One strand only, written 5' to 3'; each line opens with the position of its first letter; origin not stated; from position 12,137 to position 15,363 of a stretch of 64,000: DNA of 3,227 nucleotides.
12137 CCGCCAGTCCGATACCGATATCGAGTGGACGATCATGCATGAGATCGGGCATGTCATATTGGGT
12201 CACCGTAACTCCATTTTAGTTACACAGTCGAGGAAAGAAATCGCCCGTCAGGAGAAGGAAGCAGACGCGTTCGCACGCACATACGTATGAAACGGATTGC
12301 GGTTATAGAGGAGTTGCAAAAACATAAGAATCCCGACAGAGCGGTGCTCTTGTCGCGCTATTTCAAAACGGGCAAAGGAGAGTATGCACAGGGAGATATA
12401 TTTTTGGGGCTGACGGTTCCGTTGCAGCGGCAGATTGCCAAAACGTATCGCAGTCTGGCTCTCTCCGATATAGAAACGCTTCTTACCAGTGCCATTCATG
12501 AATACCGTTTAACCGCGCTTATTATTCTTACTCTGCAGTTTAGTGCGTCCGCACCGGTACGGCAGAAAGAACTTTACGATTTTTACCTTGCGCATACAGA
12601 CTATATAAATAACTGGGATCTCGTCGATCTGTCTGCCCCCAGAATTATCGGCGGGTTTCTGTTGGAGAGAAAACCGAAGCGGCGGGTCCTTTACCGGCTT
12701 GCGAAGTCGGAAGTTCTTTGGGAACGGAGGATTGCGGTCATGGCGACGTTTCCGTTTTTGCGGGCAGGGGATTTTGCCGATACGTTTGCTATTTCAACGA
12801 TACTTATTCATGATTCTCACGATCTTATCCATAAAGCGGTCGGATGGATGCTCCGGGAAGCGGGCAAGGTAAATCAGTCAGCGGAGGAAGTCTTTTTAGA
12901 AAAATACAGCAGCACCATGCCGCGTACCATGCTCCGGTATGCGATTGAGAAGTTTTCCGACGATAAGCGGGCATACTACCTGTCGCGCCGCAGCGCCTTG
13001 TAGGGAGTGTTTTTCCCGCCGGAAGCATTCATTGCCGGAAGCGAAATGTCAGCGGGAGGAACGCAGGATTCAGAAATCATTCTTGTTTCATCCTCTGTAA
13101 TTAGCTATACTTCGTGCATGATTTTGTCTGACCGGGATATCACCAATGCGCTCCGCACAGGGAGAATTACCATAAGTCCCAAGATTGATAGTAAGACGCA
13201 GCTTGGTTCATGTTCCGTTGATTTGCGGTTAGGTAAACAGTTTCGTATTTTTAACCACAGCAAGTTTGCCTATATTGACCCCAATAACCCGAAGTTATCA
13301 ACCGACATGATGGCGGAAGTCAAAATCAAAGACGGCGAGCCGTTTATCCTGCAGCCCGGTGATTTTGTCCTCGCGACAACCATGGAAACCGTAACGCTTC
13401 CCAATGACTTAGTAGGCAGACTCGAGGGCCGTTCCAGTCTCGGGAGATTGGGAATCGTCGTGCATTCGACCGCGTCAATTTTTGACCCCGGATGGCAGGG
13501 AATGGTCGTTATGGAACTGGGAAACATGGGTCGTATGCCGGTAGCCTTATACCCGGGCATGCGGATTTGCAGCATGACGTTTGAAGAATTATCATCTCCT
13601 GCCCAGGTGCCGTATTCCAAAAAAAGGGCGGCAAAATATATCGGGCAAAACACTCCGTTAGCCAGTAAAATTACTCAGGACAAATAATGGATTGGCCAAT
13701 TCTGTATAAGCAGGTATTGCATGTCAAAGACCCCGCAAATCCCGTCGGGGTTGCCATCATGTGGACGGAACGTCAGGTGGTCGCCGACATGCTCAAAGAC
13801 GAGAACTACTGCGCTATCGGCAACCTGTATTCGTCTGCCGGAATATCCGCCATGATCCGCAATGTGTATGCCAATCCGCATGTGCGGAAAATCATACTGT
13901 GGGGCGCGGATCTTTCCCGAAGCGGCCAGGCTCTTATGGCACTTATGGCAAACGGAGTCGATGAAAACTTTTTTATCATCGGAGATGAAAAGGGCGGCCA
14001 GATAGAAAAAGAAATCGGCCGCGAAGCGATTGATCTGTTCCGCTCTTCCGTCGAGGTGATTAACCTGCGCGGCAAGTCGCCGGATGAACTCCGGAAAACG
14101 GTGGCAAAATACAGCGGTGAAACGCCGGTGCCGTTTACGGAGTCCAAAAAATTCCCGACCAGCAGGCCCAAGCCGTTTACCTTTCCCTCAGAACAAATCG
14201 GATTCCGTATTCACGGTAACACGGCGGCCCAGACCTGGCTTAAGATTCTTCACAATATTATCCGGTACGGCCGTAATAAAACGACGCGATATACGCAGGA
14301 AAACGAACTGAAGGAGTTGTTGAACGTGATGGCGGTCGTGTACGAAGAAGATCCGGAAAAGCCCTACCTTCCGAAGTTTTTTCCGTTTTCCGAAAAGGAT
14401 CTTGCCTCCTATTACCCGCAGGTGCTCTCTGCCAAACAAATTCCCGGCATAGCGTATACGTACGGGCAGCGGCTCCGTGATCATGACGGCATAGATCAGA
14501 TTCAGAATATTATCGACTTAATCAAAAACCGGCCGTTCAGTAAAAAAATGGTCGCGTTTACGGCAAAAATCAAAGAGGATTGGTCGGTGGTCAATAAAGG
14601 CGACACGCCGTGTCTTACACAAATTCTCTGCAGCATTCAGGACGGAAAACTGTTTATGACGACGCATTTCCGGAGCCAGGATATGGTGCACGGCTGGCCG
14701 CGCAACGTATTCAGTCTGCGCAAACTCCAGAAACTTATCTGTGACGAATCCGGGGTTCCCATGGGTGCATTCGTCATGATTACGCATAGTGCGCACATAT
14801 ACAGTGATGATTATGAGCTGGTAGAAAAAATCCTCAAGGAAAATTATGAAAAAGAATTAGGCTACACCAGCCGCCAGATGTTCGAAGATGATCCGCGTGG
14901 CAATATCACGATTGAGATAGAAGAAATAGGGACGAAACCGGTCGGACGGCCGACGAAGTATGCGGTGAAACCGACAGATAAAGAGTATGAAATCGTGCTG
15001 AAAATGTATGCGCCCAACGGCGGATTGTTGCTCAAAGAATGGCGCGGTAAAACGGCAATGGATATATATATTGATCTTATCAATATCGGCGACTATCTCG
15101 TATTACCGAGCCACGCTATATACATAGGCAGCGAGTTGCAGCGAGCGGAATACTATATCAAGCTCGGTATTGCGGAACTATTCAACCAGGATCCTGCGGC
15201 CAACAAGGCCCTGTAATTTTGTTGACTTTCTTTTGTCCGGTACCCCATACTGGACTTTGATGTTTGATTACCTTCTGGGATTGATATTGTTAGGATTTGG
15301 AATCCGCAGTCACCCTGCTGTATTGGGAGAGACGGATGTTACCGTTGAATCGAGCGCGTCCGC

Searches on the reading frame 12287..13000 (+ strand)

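Call 42: search_protein_families(library=pfam, proteins=[window:12287-13000:+], max_evalue=0.01)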
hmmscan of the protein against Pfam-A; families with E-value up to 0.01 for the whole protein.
window:12287-13000:+ (238 aa): 1 family
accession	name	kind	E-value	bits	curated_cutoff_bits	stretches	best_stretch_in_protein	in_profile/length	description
PF08713.17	DNA_alkylation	-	5.4e-60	203.1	21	1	7-223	2-213/213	DNA alkylation repair enzyme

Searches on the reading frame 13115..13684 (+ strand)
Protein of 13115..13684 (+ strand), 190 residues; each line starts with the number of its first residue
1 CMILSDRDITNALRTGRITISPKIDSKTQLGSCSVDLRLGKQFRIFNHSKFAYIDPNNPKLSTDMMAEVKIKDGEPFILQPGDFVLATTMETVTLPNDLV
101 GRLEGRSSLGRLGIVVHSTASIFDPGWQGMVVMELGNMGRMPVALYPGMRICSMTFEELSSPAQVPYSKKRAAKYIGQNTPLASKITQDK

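Call 42: search_protein_families(library=pfam, proteins=[window:13115-13684:+], max_evalue=0.01)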
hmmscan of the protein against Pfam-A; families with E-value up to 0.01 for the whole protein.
window:13115-13684:+ (190 aa): 4 families
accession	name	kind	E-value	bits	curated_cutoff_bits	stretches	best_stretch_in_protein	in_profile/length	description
PF22769.1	DCD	-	8.7e-48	162.7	27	1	3-159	1-153/153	dCTP deaminase-like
PF06559.16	DCD_N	-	7.1e-09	36.2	21.4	1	3-156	4-160/164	2'-deoxycytidine 5'-triphosphate deaminase (DCD) N-terminal domain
PF00692.24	dUTPase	-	6.9e-08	32.8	22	1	74-166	21-111/129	dUTPase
PF22569.1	DCD_C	-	5.6e-07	29.5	22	1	43-183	44-189/192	2'-deoxycytidine 5'-triphosphate deaminase (DCD), C-terminal domain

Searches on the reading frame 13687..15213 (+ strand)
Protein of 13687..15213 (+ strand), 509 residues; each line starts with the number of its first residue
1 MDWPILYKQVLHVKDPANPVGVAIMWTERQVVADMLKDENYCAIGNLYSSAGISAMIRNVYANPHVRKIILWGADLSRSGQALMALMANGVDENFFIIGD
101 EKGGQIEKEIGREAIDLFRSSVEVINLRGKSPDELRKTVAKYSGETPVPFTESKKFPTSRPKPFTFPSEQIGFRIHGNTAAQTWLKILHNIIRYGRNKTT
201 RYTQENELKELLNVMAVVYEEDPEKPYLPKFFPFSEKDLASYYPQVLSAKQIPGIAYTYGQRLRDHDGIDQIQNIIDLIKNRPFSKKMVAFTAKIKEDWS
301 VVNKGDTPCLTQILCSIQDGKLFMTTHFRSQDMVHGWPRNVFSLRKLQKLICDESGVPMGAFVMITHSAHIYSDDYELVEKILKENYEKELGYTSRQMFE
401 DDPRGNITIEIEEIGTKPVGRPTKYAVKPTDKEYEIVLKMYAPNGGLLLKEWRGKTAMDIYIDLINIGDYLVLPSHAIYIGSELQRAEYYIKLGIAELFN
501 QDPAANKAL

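Call 42: search_protein_families(library=pfam, proteins=[window:13687-15213:+], max_evalue=0.01)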
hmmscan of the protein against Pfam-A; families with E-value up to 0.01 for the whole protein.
window:13687-15213:+ (509 aa): 3 families
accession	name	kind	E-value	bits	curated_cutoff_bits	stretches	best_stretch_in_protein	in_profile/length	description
PF00303.24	Thymidylat_synt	-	4.3e-19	69.1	24.3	1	257-388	92-227/266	Thymidylate synthase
PF04208.19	MtrA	-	3.8e-10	40.1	25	1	2-129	7-134/173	Tetrahydromethanopterin S-methyltransferase, subunit A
PF14251.12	PterinBD-DUF4346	-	9.9e-09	36.3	29.6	1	425-495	7-81/86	PterinBD-DUF4346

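Call 68: search_protein_families(library=ncbifam, proteins=[window:13687-15213:+], max_evalue=0.001)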
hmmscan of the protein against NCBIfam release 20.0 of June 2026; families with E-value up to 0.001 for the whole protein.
window:13687-15213:+ (509 aa): 11 families
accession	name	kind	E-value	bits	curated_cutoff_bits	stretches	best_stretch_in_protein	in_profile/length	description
TIGR03283.1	thy_syn_methano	equivalog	4e-42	144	174.55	1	175-377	3-199/201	thymidylate synthase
NF002128.0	PRK00964.1-6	equivalog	2.3e-23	83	568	2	19-149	127-265/390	tetrahydromethanopterin S-methyltransferase subunit A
NF002126.0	PRK00964.1-4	subfamily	5.3e-16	58.7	161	1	2-141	10-150/186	tetrahydromethanopterin S-methyltransferase subunit A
NF002496.0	PRK01827.1-2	equivalog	1.1e-15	57.5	325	1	256-388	145-279/318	thymidylate synthase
TIGR03284.1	thym_sym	equivalog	1.5e-15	57.1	108.35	1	259-388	126-257/296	thymidylate synthase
NF002497.0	PRK01827.1-3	equivalog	7.4e-15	55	327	1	264-386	104-223/264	thymidylate synthase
NF002495.0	PRK01827.1-1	equivalog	3e-12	46.6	327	1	254-386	104-235/279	thymidylate synthase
TIGR01111.1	mtrA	equivalog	8.5e-12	45.2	249.15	1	3-128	11-136/238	tetrahydromethanopterin S-methyltransferase subunit A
NF010654.0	PRK14053.1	equivalog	7.8e-11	41.8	279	1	51-145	50-147/197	methyltransferase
NF002499.0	PRK01827.1-5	equivalog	8.1e-10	38.4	405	1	264-384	104-221/264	thymidylate synthase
NF010393.0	PRK13821.1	equivalog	2.6e-05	23.4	576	1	266-387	152-273/323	thymidylate synthase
